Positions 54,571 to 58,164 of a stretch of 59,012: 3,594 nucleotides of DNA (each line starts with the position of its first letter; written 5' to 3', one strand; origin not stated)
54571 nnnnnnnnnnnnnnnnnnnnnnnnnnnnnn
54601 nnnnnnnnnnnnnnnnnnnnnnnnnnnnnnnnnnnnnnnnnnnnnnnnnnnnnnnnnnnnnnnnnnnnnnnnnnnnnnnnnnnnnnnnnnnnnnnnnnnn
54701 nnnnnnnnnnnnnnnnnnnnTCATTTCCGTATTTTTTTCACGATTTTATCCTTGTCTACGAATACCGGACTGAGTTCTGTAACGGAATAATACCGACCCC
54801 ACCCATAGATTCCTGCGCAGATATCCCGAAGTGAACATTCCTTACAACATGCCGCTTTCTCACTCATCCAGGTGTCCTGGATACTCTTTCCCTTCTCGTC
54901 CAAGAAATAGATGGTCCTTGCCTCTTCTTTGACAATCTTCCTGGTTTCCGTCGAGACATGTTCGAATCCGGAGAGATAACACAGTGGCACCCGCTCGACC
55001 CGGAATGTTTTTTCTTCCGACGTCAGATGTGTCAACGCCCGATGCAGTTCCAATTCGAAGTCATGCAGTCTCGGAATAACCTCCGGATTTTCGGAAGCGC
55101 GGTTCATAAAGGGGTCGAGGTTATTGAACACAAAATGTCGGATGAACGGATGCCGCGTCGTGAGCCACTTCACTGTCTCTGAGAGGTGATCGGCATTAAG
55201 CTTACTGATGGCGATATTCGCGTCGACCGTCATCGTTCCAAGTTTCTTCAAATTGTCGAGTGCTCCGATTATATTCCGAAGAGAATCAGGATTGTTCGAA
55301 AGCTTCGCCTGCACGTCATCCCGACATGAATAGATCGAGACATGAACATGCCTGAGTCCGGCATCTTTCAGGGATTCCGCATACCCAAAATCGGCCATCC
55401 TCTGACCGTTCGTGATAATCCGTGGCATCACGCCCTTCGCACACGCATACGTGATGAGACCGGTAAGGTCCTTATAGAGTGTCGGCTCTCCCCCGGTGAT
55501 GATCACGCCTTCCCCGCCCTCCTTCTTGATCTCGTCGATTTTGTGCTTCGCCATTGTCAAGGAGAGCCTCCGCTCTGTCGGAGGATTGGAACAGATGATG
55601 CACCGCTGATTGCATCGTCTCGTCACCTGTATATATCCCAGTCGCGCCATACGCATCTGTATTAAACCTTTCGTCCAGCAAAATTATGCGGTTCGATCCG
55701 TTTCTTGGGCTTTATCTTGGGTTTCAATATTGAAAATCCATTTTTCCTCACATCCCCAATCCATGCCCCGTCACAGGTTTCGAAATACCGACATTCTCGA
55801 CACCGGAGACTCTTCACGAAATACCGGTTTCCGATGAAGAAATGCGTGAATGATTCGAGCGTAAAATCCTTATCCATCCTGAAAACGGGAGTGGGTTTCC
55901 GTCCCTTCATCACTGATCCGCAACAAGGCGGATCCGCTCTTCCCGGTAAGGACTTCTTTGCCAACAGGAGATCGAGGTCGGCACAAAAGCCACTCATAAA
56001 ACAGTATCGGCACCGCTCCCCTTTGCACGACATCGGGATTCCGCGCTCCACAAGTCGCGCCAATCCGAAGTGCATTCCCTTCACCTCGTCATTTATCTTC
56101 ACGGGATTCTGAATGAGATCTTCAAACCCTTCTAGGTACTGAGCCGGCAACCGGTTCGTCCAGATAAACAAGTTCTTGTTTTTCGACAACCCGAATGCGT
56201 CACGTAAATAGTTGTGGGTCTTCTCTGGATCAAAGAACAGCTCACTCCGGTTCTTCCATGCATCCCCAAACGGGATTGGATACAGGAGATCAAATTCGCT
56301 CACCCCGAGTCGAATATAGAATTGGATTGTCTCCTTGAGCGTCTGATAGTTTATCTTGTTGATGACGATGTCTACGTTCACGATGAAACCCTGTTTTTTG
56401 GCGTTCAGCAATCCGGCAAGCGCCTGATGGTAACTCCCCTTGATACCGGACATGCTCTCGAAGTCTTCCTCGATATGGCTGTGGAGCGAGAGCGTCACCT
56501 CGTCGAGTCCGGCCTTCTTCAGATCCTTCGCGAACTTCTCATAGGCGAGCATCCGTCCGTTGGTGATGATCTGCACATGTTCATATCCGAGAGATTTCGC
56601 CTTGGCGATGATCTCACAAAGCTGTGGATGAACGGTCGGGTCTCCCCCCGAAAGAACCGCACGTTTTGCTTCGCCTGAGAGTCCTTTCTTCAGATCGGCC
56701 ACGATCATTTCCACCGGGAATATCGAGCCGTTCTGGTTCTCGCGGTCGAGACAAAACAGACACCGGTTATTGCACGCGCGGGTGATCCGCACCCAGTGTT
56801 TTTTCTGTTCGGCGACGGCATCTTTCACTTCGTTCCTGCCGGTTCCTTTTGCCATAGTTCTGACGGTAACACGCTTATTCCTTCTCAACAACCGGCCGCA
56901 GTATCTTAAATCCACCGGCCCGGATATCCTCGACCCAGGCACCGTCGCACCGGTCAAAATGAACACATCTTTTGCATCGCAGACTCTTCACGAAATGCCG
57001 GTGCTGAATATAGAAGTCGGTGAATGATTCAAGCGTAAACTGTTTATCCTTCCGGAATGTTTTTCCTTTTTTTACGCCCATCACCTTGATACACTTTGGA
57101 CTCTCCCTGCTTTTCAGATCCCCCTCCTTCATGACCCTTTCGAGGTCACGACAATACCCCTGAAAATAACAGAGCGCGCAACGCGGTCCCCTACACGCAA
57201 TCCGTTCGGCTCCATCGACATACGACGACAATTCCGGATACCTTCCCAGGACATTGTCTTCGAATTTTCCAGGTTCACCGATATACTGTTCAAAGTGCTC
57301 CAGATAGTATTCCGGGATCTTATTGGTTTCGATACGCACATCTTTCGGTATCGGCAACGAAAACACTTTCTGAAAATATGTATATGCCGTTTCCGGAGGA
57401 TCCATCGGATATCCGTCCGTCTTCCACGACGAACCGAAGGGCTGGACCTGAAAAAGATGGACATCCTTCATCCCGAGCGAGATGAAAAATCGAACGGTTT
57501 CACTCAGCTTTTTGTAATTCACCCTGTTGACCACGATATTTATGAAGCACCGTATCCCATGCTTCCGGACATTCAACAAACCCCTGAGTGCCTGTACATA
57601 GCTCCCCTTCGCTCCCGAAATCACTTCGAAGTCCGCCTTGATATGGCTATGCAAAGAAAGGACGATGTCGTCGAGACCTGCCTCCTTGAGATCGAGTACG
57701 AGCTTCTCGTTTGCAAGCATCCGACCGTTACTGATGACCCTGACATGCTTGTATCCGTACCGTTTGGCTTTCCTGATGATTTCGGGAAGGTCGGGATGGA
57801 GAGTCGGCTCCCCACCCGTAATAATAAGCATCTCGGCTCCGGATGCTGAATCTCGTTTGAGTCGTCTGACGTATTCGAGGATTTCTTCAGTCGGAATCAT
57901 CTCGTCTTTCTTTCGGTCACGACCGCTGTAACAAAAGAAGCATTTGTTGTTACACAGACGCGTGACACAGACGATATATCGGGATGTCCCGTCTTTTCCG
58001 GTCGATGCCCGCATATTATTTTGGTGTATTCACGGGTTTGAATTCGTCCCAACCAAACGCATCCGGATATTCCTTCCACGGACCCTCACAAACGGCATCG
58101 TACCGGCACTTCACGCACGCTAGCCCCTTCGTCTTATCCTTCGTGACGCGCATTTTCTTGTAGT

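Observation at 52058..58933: Four tandem radical SAM paralogues packed with an A24-type intramembrane peptidase and a secreted 4-Cys-repeat protein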

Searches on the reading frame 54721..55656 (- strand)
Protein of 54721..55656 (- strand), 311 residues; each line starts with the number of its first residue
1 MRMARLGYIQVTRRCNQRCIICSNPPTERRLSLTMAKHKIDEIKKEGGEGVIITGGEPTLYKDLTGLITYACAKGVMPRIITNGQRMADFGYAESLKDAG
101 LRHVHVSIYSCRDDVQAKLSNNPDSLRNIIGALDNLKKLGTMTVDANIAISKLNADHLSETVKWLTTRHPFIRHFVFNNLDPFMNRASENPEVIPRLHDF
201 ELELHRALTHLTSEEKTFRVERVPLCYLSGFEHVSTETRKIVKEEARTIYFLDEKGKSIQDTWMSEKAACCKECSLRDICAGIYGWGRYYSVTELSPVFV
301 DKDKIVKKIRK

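Call 3: search_protein_families(library=pfam, proteins=[window:54721-55656:-], max_evalue=0.01)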
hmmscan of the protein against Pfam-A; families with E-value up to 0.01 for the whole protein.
window:54721-55656:- (311 aa): 2 families
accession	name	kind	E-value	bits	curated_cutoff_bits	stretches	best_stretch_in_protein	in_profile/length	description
PF04055.27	Radical_SAM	-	7.8e-24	85.1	29.5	1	9-165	1-166/166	Radical SAM superfamily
PF13353.11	Fer4_12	-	0.0042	17.8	22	1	14-89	14-96/137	4Fe-4S single cluster domain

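Call 4: search_protein_families(library=ncbifam, proteins=[window:54721-55656:-], max_evalue=0.01)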
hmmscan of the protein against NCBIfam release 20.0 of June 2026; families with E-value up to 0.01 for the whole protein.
window:54721-55656:- (311 aa): 45 families (the best 25 are shown)
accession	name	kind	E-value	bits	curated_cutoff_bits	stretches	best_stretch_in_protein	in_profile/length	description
TIGR03977.1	rSAM_pair_HxsC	equivalog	1.1e-26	93.4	267.9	1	9-285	29-290/292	His-Xaa-Ser system radical SAM maturase HxsC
TIGR02666.1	moaA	equivalog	4.1e-20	72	284.05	1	9-178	14-193/336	GTP 3',8-cyclase MoaA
TIGR02668.1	moaA_archaeal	equivalog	1.5e-19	70.1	325.25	1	9-170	14-178/303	GTP 3',8-cyclase MoaA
NF045646.2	rSAM_Se_TrsS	equivalog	1.7e-18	66.4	490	1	9-183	90-269/441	radical SAM (seleno)protein TrsS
TIGR04055.1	rSAM_NirJ2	equivalog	1.4e-17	64.2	500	1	11-226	6-215/326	putative heme d1 biosynthesis radical SAM protein NirJ2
NF038332.1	rSAM_rare_HxsC4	exception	1.4e-17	63.8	500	1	8-227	17-243/335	radical SAM protein HxsC4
NF001199.0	PRK00164.2-1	equivalog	1.8e-17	63.5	231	1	9-167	16-177/308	GTP 3',8-cyclase MoaA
TIGR04545.1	rSAM_ahbD_hemeb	equivalog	4e-17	62.7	500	1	10-178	5-174/339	heme b synthase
TIGR04546.1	rSAM_ahbC_deAc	equivalog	5.9e-16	58.2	650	1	10-167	44-202/390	12,18-didecarboxysiroheme deacetylase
TIGR04347.1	pseudo_SAM_Halo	equivalog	4.4e-15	55.8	525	1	10-181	43-213/390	TIGR04347 family pseudo-SAM/SPASM protein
NF045702.1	rSAM_GDGT_ether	equivalog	3.4e-14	52.3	450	1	5-177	86-265/486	tetraether lipid synthase Tes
TIGR02109.1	PQQ_syn_pqqE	equivalog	1.1e-12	47.5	381.35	1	9-162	11-166/358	pyrroloquinoline quinone biosynthesis protein PqqE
TIGR03962.1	mycofact_rSAM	equivalog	3.6e-12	46.1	265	1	11-162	18-170/339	mycofactocin radical SAM maturase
TIGR04317.1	W_rSAM_matur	equivalog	4.8e-12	45.7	380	1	8-190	7-194/349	tungsten cofactor oxidoreductase radical SAM maturase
NF038283.1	viperin_w_prok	equivalog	5e-12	45.6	180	1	11-163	8-176/281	viperin family antiviral radical SAM protein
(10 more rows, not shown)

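Call 63: search_protein_families(library=padloc, proteins=[window:54721-55656:-], max_evalue=0.001)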
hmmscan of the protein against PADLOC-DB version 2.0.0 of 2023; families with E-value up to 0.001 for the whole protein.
window:54721-55656:- (311 aa): 3 families
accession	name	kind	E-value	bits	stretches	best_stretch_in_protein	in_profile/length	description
PDLC02904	pVip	-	1.3e-16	58.9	1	11-161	9-161/262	Viperins associated with kinases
PDLC02903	pVip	-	4.7e-15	53.7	1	9-164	4-160/257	Viperins not associated with kinases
PDLC02905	pVip-kinase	-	1.1e-05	22.8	1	36-120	221-303/474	Viperin-kinase fusion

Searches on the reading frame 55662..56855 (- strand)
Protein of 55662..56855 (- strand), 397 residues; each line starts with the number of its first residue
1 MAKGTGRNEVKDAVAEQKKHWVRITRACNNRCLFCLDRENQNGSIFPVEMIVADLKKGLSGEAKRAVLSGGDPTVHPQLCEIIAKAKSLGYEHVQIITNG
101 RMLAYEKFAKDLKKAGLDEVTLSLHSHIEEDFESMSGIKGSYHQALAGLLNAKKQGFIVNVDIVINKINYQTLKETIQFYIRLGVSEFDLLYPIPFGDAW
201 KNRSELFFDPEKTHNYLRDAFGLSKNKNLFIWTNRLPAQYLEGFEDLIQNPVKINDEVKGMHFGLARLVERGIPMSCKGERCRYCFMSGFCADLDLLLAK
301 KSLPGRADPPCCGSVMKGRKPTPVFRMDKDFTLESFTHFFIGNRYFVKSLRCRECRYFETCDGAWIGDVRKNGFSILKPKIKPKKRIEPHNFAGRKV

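Call 3: search_protein_families(library=pfam, proteins=[window:55662-56855:-], max_evalue=0.01)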
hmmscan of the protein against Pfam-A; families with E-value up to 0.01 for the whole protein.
window:55662-56855:- (397 aa): 1 family
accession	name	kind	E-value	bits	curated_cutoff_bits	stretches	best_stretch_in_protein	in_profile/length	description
PF04055.27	Radical_SAM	-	1.5e-24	87.5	29.5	1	23-179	2-165/166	Radical SAM superfamily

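Call 4: search_protein_families(library=ncbifam, proteins=[window:55662-56855:-], max_evalue=0.01)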
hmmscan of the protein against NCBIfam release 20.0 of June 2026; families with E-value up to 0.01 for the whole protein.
window:55662-56855:- (397 aa): 48 families (the best 25 are shown)
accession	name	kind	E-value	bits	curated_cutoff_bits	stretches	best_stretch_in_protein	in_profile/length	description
NF038332.1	rSAM_rare_HxsC4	exception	4.9e-29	101.5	500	1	10-186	5-187/335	radical SAM protein HxsC4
TIGR03977.1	rSAM_pair_HxsC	equivalog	1.3e-27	96.4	267.9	1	17-229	24-241/292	His-Xaa-Ser system radical SAM maturase HxsC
TIGR02668.1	moaA_archaeal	equivalog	5.7e-25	87.9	325.25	1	22-219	14-212/303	GTP 3',8-cyclase MoaA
NF001199.0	PRK00164.2-1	equivalog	4.8e-22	78.5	231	1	22-180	16-175/308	GTP 3',8-cyclase MoaA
TIGR04317.1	W_rSAM_matur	equivalog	9.2e-22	77.6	380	1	17-238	3-227/349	tungsten cofactor oxidoreductase radical SAM maturase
TIGR02666.1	moaA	equivalog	1e-21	77.3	284.05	1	23-199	15-198/336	GTP 3',8-cyclase MoaA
NF045646.2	rSAM_Se_TrsS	equivalog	3.9e-20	71.8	490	1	22-181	90-252/441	radical SAM (seleno)protein TrsS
TIGR04303.1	GeoRSP_rSAM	equivalog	9.5e-20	71.4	400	1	24-222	11-206/325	GeoRSP system radical SAM/SPASM protein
TIGR04546.1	rSAM_ahbC_deAc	equivalog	1.7e-19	69.9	650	1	23-176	44-196/390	12,18-didecarboxysiroheme deacetylase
NF045702.1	rSAM_GDGT_ether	equivalog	5.5e-18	64.9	450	1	22-181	90-254/486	tetraether lipid synthase Tes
TIGR04545.1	rSAM_ahbD_hemeb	equivalog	6e-18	65.4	500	1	23-204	5-186/339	heme b synthase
TIGR02109.1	PQQ_syn_pqqE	equivalog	3.4e-17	62.4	381.35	1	65-210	56-199/358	pyrroloquinoline quinone biosynthesis protein PqqE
TIGR04054.1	rSAM_NirJ1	equivalog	1.2e-16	60.3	650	1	23-178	41-195/387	putative heme d1 biosynthesis radical SAM protein NirJ1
TIGR04055.1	rSAM_NirJ2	equivalog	1.4e-16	61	500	1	24-205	6-186/326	putative heme d1 biosynthesis radical SAM protein NirJ2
TIGR04053.2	TIGR04053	equivalog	4.7e-16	59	395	1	24-217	14-207/366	TIGR04053 family radical SAM/SPASM domain-containing protein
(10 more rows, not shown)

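Call 63: search_protein_families(library=padloc, proteins=[window:55662-56855:-], max_evalue=0.001)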
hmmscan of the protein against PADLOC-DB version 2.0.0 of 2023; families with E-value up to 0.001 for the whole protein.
window:55662-56855:- (397 aa): 3 families
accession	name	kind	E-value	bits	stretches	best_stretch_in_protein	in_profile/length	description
PDLC02903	pVip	-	1e-16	59.2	1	23-177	5-158/257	Viperins not associated with kinases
PDLC02904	pVip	-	4.5e-16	57.1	1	24-185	9-167/262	Viperins associated with kinases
PDLC02905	pVip-kinase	-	5.1e-08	30.6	1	23-172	187-344/474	Viperin-kinase fusion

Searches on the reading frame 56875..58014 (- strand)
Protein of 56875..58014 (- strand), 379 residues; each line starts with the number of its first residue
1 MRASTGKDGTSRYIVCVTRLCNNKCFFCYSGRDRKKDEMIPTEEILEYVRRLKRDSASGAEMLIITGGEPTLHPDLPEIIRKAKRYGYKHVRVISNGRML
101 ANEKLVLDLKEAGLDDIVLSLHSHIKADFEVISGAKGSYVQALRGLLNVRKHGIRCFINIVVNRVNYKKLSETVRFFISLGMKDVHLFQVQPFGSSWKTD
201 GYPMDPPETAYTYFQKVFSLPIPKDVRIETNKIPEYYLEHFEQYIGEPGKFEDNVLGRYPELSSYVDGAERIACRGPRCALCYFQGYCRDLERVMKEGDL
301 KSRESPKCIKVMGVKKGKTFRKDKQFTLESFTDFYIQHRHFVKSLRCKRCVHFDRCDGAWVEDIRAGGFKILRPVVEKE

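Call 3: search_protein_families(library=pfam, proteins=[window:56875-58014:-], max_evalue=0.01)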
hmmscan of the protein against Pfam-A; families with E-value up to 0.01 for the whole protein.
window:56875-58014:- (379 aa): 2 families
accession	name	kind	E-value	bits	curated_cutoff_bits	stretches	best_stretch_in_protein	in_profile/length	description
PF04055.27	Radical_SAM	-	3.4e-28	99.3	29.5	1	16-176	2-165/166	Radical SAM superfamily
PF13353.11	Fer4_12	-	0.0037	18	22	1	18-102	12-96/137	4Fe-4S single cluster domain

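Call 4: search_protein_families(library=ncbifam, proteins=[window:56875-58014:-], max_evalue=0.01)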
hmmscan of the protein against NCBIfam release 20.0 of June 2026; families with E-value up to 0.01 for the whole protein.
window:56875-58014:- (379 aa): 64 families (the best 25 are shown)
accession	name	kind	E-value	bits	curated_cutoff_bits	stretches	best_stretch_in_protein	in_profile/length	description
NF038332.1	rSAM_rare_HxsC4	exception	3.1e-29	102.2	500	1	11-191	14-195/335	radical SAM protein HxsC4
TIGR02668.1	moaA_archaeal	equivalog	1.4e-28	99.8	325.25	1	15-195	14-191/303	GTP 3',8-cyclase MoaA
TIGR03977.1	rSAM_pair_HxsC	equivalog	1.4e-24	86.5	267.9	1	14-179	28-192/292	His-Xaa-Ser system radical SAM maturase HxsC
TIGR02666.1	moaA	equivalog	5.7e-24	84.7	284.05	1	15-202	14-204/336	GTP 3',8-cyclase MoaA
NF045646.2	rSAM_Se_TrsS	equivalog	8.2e-24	83.9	490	1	10-195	85-271/441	radical SAM (seleno)protein TrsS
NF001199.0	PRK00164.2-1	equivalog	1.5e-23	83.4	231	1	15-177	16-175/308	GTP 3',8-cyclase MoaA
NF045702.1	rSAM_GDGT_ether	equivalog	2.3e-21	76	450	1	10-192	85-267/486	tetraether lipid synthase Tes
TIGR04133.1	rSAM_w_lipo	hypoth_equivalog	2.7e-21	75.9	425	1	18-243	31-252/350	TIGR04133 family radical SAM/SPASM protein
TIGR04055.1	rSAM_NirJ2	equivalog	1.3e-20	74.2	500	1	18-196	7-180/326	putative heme d1 biosynthesis radical SAM protein NirJ2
TIGR04546.1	rSAM_ahbC_deAc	equivalog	2.5e-20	72.6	650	1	14-172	42-195/390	12,18-didecarboxysiroheme deacetylase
TIGR02109.1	PQQ_syn_pqqE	equivalog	2.6e-20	72.7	381.35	1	16-197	12-189/358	pyrroloquinoline quinone biosynthesis protein PqqE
TIGR04303.1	GeoRSP_rSAM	equivalog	2.9e-20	73.1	400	1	17-198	11-187/325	GeoRSP system radical SAM/SPASM protein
NF038283.1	viperin_w_prok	equivalog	6.1e-20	71.5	180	1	17-213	8-208/281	viperin family antiviral radical SAM protein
TIGR04545.1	rSAM_ahbD_hemeb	equivalog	1.5e-19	70.6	500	1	17-200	6-185/339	heme b synthase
NF045574.1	sacti_mat_StsB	exception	3.1e-19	69.2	625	1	16-197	101-276/466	StsB family radical SAM/SPASM domain sactipeptide maturase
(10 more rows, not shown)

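Call 63: search_protein_families(library=padloc, proteins=[window:56875-58014:-], max_evalue=0.001)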
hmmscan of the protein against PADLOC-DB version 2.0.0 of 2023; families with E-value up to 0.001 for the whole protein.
window:56875-58014:- (379 aa): 3 families
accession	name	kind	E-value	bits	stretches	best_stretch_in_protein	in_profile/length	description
PDLC02903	pVip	-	6.2e-22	76.3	1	17-196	6-177/257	Viperins not associated with kinases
PDLC02904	pVip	-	1.1e-21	75.6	1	17-194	9-179/262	Viperins associated with kinases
PDLC02905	pVip-kinase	-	2e-13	48.4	1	19-193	190-366/474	Viperin-kinase fusion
